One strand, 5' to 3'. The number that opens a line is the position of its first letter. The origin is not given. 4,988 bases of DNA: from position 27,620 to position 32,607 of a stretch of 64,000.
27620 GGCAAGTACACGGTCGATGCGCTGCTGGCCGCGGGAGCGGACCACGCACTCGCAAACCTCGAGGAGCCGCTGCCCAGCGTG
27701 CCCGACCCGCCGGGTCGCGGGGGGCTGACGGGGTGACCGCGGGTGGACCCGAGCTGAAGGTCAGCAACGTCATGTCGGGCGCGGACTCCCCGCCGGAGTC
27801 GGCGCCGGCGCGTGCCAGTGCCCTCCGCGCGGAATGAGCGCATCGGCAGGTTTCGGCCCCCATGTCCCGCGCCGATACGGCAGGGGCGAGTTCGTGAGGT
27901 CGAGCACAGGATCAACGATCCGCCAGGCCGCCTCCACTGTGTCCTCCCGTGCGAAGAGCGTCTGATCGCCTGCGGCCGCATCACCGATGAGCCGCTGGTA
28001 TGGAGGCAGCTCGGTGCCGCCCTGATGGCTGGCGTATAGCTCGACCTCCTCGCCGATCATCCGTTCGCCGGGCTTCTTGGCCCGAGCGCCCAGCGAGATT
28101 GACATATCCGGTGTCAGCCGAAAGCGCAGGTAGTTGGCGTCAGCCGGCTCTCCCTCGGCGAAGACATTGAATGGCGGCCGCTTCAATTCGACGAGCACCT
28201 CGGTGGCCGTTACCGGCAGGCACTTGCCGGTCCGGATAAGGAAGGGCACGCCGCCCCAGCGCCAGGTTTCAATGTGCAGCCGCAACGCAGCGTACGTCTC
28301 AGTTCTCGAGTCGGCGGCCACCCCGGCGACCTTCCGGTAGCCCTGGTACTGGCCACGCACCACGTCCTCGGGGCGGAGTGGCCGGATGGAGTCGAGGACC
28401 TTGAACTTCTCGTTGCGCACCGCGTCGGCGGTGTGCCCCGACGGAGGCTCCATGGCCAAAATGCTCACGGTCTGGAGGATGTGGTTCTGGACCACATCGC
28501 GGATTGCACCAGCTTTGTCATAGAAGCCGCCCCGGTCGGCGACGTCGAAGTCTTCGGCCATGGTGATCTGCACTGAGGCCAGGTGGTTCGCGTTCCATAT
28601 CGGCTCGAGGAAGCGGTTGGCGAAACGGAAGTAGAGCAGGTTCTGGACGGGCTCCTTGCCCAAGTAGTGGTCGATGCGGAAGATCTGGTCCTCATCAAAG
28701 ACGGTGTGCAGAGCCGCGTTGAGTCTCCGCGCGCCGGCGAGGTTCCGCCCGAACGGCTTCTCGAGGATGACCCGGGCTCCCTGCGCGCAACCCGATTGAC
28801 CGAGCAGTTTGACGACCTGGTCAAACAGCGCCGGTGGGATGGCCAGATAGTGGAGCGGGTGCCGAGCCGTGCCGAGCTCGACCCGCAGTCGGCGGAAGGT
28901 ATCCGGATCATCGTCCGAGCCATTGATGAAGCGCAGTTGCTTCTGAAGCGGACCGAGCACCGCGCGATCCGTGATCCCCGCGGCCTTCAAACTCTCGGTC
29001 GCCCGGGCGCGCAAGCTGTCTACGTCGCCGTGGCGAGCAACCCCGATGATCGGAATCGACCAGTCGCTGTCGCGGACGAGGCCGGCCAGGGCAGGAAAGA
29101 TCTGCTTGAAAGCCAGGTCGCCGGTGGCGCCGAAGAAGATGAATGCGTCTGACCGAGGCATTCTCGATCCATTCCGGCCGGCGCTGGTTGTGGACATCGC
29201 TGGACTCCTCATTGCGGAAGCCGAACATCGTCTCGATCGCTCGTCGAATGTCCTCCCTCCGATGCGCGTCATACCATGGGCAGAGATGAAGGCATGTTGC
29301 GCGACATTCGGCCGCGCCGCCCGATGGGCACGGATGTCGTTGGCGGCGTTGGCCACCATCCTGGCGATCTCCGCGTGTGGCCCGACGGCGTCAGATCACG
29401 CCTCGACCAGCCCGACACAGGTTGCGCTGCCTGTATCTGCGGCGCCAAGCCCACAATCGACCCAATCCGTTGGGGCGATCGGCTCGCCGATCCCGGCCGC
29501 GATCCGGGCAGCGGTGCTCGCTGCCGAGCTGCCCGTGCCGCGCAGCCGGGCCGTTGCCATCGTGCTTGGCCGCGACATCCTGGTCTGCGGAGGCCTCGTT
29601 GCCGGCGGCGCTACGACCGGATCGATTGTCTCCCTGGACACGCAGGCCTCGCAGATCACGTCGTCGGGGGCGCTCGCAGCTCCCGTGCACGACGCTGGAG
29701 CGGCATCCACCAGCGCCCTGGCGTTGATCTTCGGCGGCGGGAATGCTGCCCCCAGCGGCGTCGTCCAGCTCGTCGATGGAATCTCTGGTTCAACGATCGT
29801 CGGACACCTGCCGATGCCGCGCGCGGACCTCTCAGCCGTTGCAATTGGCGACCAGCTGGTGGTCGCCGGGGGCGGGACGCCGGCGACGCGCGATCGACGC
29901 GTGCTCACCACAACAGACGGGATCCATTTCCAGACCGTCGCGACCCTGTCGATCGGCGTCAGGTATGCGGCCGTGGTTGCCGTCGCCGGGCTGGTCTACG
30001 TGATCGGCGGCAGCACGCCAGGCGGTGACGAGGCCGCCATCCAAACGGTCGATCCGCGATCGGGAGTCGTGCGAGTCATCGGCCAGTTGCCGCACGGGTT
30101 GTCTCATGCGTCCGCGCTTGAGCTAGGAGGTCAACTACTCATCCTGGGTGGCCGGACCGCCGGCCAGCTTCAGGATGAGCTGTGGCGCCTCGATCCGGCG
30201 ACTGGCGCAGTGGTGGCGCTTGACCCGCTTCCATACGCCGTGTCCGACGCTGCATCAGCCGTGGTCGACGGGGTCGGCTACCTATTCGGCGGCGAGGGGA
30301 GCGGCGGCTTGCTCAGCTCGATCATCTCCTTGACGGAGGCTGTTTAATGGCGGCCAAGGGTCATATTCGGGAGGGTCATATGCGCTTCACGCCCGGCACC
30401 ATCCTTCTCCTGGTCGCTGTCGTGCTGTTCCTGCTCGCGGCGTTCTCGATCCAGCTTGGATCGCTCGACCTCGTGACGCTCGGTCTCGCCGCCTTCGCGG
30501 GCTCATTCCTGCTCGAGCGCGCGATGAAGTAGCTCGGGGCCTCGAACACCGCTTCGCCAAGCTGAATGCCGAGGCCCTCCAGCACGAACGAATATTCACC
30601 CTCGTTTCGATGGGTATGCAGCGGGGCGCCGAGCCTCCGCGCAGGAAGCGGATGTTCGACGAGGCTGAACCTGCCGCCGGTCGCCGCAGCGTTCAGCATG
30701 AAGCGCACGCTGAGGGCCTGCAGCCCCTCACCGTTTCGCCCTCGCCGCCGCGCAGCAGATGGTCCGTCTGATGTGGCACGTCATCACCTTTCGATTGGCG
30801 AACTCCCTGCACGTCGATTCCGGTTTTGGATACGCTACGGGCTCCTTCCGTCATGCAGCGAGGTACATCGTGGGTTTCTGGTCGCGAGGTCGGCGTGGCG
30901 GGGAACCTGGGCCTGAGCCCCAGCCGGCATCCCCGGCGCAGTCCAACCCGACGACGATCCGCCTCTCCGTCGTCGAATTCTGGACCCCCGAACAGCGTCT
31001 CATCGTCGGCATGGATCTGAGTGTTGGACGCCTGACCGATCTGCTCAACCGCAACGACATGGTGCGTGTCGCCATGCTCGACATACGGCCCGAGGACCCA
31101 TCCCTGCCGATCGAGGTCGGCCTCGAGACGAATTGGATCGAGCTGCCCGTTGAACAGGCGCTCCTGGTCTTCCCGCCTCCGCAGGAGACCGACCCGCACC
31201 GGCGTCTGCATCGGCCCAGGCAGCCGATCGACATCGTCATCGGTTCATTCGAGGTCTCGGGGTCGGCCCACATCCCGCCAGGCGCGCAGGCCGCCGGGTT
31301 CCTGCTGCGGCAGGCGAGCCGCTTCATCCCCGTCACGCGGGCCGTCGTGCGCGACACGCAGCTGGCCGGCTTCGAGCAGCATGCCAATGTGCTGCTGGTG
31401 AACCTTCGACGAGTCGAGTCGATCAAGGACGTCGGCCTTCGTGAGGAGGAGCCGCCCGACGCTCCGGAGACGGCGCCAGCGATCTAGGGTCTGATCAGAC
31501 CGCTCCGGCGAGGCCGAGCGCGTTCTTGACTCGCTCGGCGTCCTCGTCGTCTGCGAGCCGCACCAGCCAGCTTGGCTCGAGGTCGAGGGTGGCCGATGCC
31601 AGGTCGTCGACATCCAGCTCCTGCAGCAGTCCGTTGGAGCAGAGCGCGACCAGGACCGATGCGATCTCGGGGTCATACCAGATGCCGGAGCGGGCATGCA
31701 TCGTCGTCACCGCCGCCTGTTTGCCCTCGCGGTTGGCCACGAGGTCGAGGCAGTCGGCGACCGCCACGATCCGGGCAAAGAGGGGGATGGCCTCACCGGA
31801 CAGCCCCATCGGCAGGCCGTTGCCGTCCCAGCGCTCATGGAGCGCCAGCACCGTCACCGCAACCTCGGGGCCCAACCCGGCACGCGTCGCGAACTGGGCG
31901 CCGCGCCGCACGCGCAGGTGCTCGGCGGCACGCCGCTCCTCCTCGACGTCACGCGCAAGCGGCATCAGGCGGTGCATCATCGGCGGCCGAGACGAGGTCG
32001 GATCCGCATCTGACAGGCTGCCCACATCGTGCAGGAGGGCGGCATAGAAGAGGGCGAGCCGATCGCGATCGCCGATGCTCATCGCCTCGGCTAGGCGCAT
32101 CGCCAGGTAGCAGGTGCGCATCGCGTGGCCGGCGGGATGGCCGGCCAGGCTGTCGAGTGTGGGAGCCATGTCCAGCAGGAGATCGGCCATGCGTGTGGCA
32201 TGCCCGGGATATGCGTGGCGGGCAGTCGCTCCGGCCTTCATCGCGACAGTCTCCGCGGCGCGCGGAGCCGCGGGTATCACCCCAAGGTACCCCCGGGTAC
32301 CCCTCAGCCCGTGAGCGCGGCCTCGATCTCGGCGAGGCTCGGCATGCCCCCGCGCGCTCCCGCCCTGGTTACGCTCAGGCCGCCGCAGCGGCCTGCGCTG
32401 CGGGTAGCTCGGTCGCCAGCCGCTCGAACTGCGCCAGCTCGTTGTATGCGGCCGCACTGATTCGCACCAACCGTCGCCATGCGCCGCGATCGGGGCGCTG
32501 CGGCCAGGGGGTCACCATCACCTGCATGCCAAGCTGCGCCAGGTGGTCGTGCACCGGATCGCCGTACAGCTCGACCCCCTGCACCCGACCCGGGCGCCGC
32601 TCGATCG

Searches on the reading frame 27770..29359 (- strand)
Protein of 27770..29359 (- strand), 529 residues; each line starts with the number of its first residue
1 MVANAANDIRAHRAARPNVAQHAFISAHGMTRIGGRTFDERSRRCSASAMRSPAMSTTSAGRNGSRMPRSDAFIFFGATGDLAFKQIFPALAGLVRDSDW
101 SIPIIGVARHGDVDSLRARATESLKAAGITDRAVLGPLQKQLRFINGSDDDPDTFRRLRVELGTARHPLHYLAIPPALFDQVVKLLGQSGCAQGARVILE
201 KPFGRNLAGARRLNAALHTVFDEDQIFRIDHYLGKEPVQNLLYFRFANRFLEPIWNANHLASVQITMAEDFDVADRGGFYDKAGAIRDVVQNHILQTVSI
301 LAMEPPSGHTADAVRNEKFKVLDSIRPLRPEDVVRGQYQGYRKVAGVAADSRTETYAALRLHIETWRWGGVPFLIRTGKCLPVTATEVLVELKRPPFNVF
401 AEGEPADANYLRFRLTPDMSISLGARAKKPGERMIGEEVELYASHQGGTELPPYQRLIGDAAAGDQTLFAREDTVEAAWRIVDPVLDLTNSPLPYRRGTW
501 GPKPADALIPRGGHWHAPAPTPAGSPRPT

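Call 11: search_protein_families(library=pfam, proteins=[window:27770-29359:-], max_evalue=0.001)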
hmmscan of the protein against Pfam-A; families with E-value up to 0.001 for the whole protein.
window:27770-29359:- (529 aa): 2 families
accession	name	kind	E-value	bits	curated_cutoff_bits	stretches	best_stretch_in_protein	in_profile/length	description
PF02781.21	G6PD_C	-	1.2e-94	317.2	27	1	243-515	2-295/296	Glucose-6-phosphate dehydrogenase, C-terminal domain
PF00479.28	G6PD_N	-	3e-41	142.5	22.1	1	74-240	1-183/183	Glucose-6-phosphate dehydrogenase, NAD binding domain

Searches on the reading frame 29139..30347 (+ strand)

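Call 102: search_protein_families(library=pfam, proteins=[window:29139-30347:+], max_evalue=0.01)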
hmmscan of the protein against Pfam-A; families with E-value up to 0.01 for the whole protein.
window:29139-30347:+ (402 aa): 10 families
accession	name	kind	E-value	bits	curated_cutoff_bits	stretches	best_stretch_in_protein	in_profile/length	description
PF01344.31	Kelch_1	-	1.3e-16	60.1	20.1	1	322-356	3-37/46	Kelch motif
PF24681.1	Kelch_KLHDC2_KLHL20_DRC7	-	3.7e-16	59.5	50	2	278-395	3-131/221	KLHDC2/KLHL20/DRC7 Kelch-repeats domain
PF13964.12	Kelch_6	-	7.3e-15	54.8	25.3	1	323-366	5-48/50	Kelch motif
PF07646.21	Kelch_2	-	2e-10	40.5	21.3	0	321-355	2-38/48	Kelch motif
PF13418.12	Kelch_4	-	1.3e-09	38.3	21.6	0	331-365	13-48/49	Galactose oxidase, central domain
PF24996.1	NANM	-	4.4e-07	29.5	45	0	309-343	298-332/350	N-acetylneuraminate epimerase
PF13415.12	Kelch_3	-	2.4e-05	24.8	22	0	330-365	1-37/48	Galactose oxidase, central domain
PF13854.13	Kelch_HCF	-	8.2e-05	22.4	113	0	219-257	231-269/345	Host cell factor, Kelch-repeats domain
PF25210.1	Kelch_FKB95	-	0.00013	22.1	70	0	271-341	30-100/268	FKB95, Kelch-repeats domain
PF24981.1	Beta-prop_ATRN-LZTR1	-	0.00014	21.6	50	0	318-378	37-102/289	Attractin/LZTR1 beta-propeller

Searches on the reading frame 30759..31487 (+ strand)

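Call 102: search_protein_families(library=pfam, proteins=[window:30759-31487:+], max_evalue=0.01)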
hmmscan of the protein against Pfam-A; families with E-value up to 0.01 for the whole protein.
window:30759-31487:+ (242 aa): 1 family
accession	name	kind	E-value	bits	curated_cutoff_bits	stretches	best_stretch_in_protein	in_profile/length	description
PF20660.2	DUF6812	-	0.00014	22.2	27.1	0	166-218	2-52/53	Family of unknown function (DUF6812)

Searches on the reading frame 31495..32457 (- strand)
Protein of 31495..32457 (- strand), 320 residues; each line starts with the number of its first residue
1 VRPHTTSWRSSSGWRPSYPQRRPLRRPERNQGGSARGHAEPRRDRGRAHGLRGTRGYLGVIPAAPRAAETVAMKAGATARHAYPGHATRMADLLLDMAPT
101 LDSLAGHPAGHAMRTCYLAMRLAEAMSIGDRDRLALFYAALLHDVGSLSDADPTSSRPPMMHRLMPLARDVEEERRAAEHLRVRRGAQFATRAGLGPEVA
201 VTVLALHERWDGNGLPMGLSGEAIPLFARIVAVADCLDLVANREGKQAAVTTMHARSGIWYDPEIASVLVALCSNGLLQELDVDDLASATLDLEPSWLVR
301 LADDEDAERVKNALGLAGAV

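Call 10: search_protein_families(library=pfam, proteins=[window:31495-32457:-], max_evalue=0.001)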
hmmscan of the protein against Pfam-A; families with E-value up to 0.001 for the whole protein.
window:31495-32457:- (320 aa): 2 families
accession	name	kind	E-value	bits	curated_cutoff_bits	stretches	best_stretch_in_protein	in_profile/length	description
PF13487.12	HD_5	-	1.8e-18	67.3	27.2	1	101-265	7-170/170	HD domain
PF01966.28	HD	-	7.9e-12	45.9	22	1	110-238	3-114/116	HD domain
